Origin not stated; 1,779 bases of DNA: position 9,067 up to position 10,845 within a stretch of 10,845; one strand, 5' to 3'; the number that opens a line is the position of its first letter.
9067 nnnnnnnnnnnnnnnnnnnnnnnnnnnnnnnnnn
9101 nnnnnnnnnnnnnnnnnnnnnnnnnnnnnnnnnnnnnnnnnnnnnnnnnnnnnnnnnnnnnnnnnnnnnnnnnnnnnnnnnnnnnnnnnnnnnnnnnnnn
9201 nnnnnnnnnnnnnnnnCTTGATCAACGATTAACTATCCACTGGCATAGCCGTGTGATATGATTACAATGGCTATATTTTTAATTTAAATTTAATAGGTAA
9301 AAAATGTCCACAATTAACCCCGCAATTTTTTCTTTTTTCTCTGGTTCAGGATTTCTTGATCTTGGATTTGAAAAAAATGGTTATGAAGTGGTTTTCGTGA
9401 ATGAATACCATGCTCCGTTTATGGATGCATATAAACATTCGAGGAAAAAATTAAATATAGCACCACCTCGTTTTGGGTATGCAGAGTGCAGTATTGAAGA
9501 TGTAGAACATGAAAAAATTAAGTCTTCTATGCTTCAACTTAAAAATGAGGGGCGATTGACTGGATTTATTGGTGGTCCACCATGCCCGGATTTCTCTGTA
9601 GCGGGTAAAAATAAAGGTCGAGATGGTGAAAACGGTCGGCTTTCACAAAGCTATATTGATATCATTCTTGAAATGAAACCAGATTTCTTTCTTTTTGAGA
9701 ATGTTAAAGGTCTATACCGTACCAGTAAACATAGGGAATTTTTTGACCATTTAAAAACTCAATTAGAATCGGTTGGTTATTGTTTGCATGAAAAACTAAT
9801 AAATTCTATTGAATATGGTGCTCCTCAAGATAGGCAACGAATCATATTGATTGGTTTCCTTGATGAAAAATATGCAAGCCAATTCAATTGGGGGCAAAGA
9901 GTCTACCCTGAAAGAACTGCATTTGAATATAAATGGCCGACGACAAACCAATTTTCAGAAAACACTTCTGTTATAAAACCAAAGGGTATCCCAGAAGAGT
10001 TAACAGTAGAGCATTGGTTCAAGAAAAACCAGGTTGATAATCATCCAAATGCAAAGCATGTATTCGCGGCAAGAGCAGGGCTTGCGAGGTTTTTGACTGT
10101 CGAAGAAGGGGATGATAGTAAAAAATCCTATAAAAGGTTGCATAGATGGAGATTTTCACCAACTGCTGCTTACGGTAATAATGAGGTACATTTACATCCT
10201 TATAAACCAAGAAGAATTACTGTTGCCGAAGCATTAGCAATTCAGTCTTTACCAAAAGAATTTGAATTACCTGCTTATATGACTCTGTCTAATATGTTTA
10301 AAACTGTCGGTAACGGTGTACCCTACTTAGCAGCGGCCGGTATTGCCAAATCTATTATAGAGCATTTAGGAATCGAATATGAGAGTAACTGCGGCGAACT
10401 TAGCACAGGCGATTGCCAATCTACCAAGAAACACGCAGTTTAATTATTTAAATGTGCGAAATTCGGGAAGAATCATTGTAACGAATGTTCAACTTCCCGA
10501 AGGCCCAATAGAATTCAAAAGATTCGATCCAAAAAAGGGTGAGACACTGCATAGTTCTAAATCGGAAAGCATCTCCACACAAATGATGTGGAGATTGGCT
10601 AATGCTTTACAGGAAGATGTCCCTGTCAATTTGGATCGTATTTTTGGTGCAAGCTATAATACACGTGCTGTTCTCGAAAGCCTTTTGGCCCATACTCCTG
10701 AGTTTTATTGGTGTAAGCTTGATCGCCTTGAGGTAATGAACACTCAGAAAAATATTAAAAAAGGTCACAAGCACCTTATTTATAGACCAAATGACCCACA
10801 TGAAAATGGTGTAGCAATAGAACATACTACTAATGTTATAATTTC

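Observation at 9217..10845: AT-rich cargo downstream of int: methyltransferase plus a tightly linked unknown gene in the satellite's variable slot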

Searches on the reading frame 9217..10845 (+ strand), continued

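Call 36: list_cluster_members(proteins=[P0257, P0001, P0263, P0266])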
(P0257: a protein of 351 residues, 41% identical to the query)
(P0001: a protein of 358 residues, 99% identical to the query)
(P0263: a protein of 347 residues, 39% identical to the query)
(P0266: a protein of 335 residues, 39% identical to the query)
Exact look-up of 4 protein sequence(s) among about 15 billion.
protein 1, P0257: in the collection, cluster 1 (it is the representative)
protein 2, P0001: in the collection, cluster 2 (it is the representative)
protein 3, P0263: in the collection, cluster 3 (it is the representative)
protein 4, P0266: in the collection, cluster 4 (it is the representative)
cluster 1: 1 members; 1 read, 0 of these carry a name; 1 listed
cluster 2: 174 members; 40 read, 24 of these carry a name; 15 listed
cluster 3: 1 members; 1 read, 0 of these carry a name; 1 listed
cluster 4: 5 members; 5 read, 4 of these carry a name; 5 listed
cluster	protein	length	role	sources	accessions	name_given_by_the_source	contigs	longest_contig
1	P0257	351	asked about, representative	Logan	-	-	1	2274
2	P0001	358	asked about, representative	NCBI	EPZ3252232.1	restriction endonuclease [Escherichia coli]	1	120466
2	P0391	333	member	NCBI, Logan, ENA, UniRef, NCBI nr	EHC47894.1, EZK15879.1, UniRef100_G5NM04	type II restriction enzyme NmeDIP [Salmonella enterica subsp. enterica serovar Inverness ... | Type II restriction enzyme NmeDIP n=1 Tax=Salmonella enterica subsp. enterica serovar ...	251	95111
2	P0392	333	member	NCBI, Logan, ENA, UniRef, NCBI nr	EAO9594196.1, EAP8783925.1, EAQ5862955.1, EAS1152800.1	restriction endonuclease [Salmonella enterica subsp. enterica serovar Wien] | Restriction endonuclease n=1 Tax=Salmonella enterica I TaxID=59201 RepID=A0A5U3S225_SALET | restriction endonuclease [Salmonella enterica]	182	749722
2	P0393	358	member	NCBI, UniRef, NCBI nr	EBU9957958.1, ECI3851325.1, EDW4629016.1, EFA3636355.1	restriction endonuclease [Escherichia coli] | restriction endonuclease n=1 Tax=Escherichia coli TaxID=562 RepID=UPI000BE59E04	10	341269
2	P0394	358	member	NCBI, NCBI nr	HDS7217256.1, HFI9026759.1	TPA: restriction endonuclease [Klebsiella aerogenes] | restriction endonuclease [Klebsiella aerogenes]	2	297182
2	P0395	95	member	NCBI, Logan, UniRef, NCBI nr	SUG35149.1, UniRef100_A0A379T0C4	Uncharacterised protein [Salmonella enterica subsp. arizonae] | Uncharacterized protein n=2 Tax=Salmonella enterica TaxID=28901 RepID=A0A379T0C4_SALER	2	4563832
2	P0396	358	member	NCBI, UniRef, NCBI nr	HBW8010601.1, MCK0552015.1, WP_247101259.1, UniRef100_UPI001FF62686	restriction endonuclease [Pantoea ananatis] | restriction endonuclease n=1 Tax=Pantoea ananas TaxID=553 RepID=UPI001FF62686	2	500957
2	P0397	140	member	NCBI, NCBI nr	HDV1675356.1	TPA: restriction endonuclease, partial [Escherichia coli] | restriction endonuclease [Escherichia coli]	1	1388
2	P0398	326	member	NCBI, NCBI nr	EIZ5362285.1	restriction endonuclease, partial [Salmonella enterica] | restriction endonuclease [Salmonella enterica]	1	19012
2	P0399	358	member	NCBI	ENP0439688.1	restriction endonuclease [Escherichia coli]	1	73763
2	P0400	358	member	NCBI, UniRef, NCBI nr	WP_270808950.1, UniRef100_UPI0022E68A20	restriction endonuclease [Escherichia coli] | restriction endonuclease n=1 Tax=Escherichia coli TaxID=562 RepID=UPI0022E68A20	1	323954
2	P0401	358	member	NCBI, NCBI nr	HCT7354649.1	TPA: restriction endonuclease [Klebsiella pneumoniae] | restriction endonuclease [Klebsiella pneumoniae]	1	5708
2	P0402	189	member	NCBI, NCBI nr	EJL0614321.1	restriction endonuclease, partial [Salmonella enterica] | restriction endonuclease [Salmonella enterica]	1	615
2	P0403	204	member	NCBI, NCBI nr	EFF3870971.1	restriction endonuclease, partial [Escherichia coli] | restriction endonuclease [Escherichia coli]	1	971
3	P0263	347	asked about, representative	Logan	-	-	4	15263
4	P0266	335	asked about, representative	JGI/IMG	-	type II restriction enzyme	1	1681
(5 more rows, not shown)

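Call 42: find_related_loci(query=A1, collection=genome_contigs, flank=4000)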
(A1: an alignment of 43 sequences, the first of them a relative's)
Query A1 (358 aa) in genome_contigs; peptide patterns used: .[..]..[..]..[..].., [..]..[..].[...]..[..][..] (x = any residue, [..] = any of these).
291 stretches matched a pattern; 276 encode a relative of the query (tblastn E <= 1e-3); the best 80 are kept; 80 distinct loci.
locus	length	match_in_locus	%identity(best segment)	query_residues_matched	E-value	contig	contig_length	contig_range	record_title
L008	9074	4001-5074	99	1-358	0e+0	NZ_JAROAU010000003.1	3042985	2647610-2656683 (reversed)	Kosakonia cowanii strain 282A-S69 282A_S69_3, whole genome shotgun sequence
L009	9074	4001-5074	74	1-358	0e+0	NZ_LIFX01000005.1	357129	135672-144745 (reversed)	Trabulsiella odontotermitis strain TbOT1.10 contig5, whole genome shotgun sequence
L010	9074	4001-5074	73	1-358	0e+0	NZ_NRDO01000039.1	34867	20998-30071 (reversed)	Citrobacter sp. NCU1 contig_39, whole genome shotgun sequence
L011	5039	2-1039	75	11-356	0e+0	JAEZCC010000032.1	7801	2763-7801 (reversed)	MAG: Bacillota bacterium isolate OH_CBrB_227 k127_1110054, whole genome shotgun sequence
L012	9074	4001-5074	74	1-358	0e+0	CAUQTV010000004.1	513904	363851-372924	MAG TPA_asm: uncultured Enterobacter sp. isolate ERR9968827_bin.2_MetaWRAP_v1.3_MAG genome assembly, contig: ERZ21615664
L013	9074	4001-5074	61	1-356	1e-153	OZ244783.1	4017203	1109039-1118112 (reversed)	MAG: Paracoccaceae bacterium isolate 0284651d-a79f-44e2-9e0b-9d4bf594e51d genome assembly, chromosome: 1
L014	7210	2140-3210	58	1-357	1e-152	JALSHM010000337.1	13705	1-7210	MAG: Robiginitomaculum sp. isolate 354-166_metabat1_scaf2bin.092 354-166_scaffold_4471_c1, whole genome shotgun sequence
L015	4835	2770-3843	53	1-357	8e-137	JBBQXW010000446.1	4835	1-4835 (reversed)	MAG: Chloroflexia bacterium isolate Co_metawrap_2135 Cmw_2135_k141_23454637_length_4835_cov_16.9523, whole genome shotgu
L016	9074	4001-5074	61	1-358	2e-159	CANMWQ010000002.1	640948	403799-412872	uncultured Litoreibacter sp. isolate 2-1049.fasta genome assembly, contig: NODE_2, whole genome shotgun sequence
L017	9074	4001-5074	55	2-356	1e-131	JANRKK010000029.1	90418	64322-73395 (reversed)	MAG: Alphaproteobacteria bacterium isolate bins.322 k141_3618943, whole genome shotgun sequence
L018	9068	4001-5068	54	2-356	2e-130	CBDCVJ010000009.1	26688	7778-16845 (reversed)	MAG: Saprospiraceae bacterium isolate a45c6890-a578-4b9d-91b3-fd16a54b2d64 genome assembly, contig: contig_9, whole geno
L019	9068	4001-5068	54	1-358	2e-130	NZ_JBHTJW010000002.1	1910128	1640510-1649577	Methylophilus glucosoxydans strain CCUG 59685 GCM70027487_7, whole genome shotgun sequence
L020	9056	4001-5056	52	1-353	8e-130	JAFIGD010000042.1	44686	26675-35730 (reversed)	MAG: Verrucomicrobia bacterium isolate Super_Day4_Bin.15 NODE_382_length_44686_cov_46.122314, whole genome shotgun seque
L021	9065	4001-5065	53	2-356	6e-130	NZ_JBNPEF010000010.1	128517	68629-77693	MAG: Marivirga sp. isolate fr_S2C459_1 S2CNODE_68_length_128517_cov_15_177031, whole genome shotgun sequence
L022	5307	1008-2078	52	1-356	2e-130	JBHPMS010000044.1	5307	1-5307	Candidatus Margulisiibacteriota bacterium isolate SAG AM-326-D04 AM-326-D04_NODE_43, whole genome shotgun sequence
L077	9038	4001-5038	51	2-356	1e-123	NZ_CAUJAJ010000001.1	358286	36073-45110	Neisseria viridiae isolate M_448-sc-2011-12-13T12:42:00Z-1324694 NODE_121_length_358214_cov_38.010975, whole genome shot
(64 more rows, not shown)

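Call 47: search_protein_families(library=pfam, proteins=[L077:2406-2852:+, L077:2758-4017:+, L077:3989-5044:+, L077:5099-7462:+, L077:1252-2349:+], max_evalue=0.001)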
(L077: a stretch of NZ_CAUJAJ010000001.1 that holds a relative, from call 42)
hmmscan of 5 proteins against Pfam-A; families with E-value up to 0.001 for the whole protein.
L077:2406-2852:+ (148 aa): 3 families
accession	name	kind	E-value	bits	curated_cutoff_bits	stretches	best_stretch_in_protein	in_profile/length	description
PF03852.21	Vsr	-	1.4e-38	131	27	1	1-74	1-74/74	DNA mismatch endonuclease Vsr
PF04480.18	DUF559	-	8.2e-06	26.1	20.6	1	93-134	67-108/109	Protein of unknown function (DUF559)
PF18741.7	MTES_1575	-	1.1e-05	25.8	38.2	0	90-133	52-95/96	REase_MTES_1575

L077:2758-4017:+ (419 aa): 1 family
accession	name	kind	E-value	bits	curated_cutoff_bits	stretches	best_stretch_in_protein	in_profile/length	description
PF00145.23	DNA_methylase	-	1.8e-50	172.6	22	1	58-404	4-323/324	C-5 cytosine-specific DNA methylase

L077:3989-5044:+ (351 aa): 0 families

L077:5099-7462:+ (787 aa): 5 families
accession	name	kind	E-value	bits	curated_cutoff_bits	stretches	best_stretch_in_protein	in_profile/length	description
PF03483.22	B3_4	-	4.2e-68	228.8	29.3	1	214-386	2-174/174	B3/4 domain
PF17759.6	tRNA_synthFbeta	-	1.8e-64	217.6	22.4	1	473-679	1-214/214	Phenylalanyl tRNA synthetase beta chain CLM domain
PF03147.19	FDX-ACB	-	1.7e-25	89.7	31.1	1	694-786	1-94/94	Ferredoxin-fold anticodon binding domain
PF03484.21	B5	-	2.5e-24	85.7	28.6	1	407-470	3-67/67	tRNA synthetase B5 domain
PF01588.26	tRNA_bind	-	6.1e-21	74.8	27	1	45-145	1-94/96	Putative tRNA binding domain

L077:1252-2349:+ (365 aa): 2 families
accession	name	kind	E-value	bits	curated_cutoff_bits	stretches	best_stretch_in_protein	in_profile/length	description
PF01409.25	tRNA-synt_2d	-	3e-104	348.3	19.8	1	127-363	2-246/246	tRNA synthetases class II core domain (F)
PF02912.23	Phe_tRNA-synt_N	-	4.9e-24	84.5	22.3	1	55-122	2-69/69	Aminoacyl tRNA synthetase class II, N-terminal domain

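Call 48: predict_structure(alignment_id=A1)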
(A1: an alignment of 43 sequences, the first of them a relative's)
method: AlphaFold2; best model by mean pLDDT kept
length: 358 residues; sequences in the alignment: 43
mean_pLDDT: 84.6   pTM: 0.64
mean pLDDT of the five models: 84.6, 84.2, 83.0, 81.2, 80.6
residues with pLDDT >= 90: 170; 70-90: 145; 50-70: 32; < 50: 11
segments of 3 or more residues with pLDDT < 50: 157-164
pLDDT, mean of each block of 10 residues (from residue 1): 88 95 90 96 94 91 89 86 81 79 97 74 67 93 93 56 50 59 81 92 87 76 88 88 90 90 86 92 88 92 90 94 89 80 80 85
secondary structure, 60 per line:
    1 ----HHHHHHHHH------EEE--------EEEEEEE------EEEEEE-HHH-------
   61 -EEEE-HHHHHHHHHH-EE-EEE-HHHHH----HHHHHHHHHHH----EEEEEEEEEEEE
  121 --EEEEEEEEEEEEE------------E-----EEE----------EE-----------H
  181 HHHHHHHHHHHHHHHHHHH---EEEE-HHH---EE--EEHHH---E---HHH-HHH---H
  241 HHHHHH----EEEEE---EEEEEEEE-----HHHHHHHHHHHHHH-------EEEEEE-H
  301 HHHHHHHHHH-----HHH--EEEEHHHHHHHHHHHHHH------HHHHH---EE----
elements in order: H5-13 E20-22 E31-37 E44-49 E62-65 H67-76 E81-83 H85-89 H94-104 E109-120 E123-135 E154-156 H180-199 E203-206 H240-246 E251-255 E259-266 H272-285 E293-298 H300-310 E321-324 H325-338 H345-349

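Call 52: fold_search(model_id=the predicted structure, library=pdb)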
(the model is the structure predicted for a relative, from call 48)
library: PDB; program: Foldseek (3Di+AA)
matches with E <= 10: 563; with E <= 0.001: 0
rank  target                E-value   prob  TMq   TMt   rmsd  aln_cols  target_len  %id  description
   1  3c0u_A                1.3e-02  0.57  0.18  0.30  17.4       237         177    6  Crystal structure of E.coli yaeQ protein (released 2008-01-29)
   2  3c0u_B                1.9e-02  0.35  0.16  0.26  17.4       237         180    7  Crystal structure of E.coli yaeQ protein (released 2008-01-29)
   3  7edb_A                2.6e-02  0.93  0.24  0.25   8.2       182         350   10  EcoT38I restriction endonuclease complexed with DNA (released 2022-03-16)
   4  7skj_A                1.3e-01  0.30  0.19  0.25  11.6       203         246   12  Crystal structure of chloroplast triosephosphate isomerase from Cuscuta australis (released 2022-10-26)
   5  6qnz_B                2.1e-01  0.66  0.19  0.13   4.1       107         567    8  Crystal structure of the site-specific DNA nickase N.BspD6I E418A Mutant (released 2020-03-04)
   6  6qnz_A                3.0e-01  0.60  0.21  0.13   3.9       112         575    8  Crystal structure of the site-specific DNA nickase N.BspD6I E418A Mutant (released 2020-03-04)
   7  1mzg_A                3.2e-01  0.06  0.08  0.15  14.2       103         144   13  X-Ray Structure of SufE from E.coli Northeast Structural Genomics (NESG) Consortium Target ER30 (released 2003-01-28)
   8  8z4i_A                3.4e-01  0.35  0.16  0.15   5.0       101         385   14  crystal structure of Cdn1 in complex with cA3 (released 2026-02-04)
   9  7ocs_C                3.6e-01  0.12  0.15  0.10  14.7       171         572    9  Mannitol-1-phosphate bound to the phosphatase domain of the bifunctional mannitol-1-phosphate dehydrogenase/phosphatas (released 2022-04-27)
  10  3ufx_B                3.6e-01  0.05  0.15  0.14  22.4       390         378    9  Thermus aquaticus succinyl-CoA synthetase in complex with GDP-Mn2+ (released 2012-06-27)
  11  5liq_B                3.9e-01  0.47  0.19  0.12   4.0        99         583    9  The structure of C160S,C508S,C578S mutant of Nt.BspD6I nicking endonuclease at 0.185 nm resolution . (released 2017-08-02)
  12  5lhc_A                3.9e-01  0.38  0.21  0.14   4.2       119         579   11  The structure of D456A mutant of Nt.BspD6I nicking endonuclease at 0.24 nm resolution . (released 2017-08-16)
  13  4br1_A                3.9e-01  0.14  0.16  0.23  10.1       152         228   15  Protease-induced heterodimer of human triosephosphate isomerase. (released 2013-06-12)
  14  4ohq_A                3.9e-01  0.14  0.17  0.22  11.8       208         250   15  Crystal structure of chloroplast triose phosphate isomerase from Arabidopsis thaliana (released 2015-01-28)
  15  2nzj_D                4.3e-01  0.21  0.20  0.39  10.3       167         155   14  The crystal structure of REM1 in complex with GDP (released 2006-12-12)
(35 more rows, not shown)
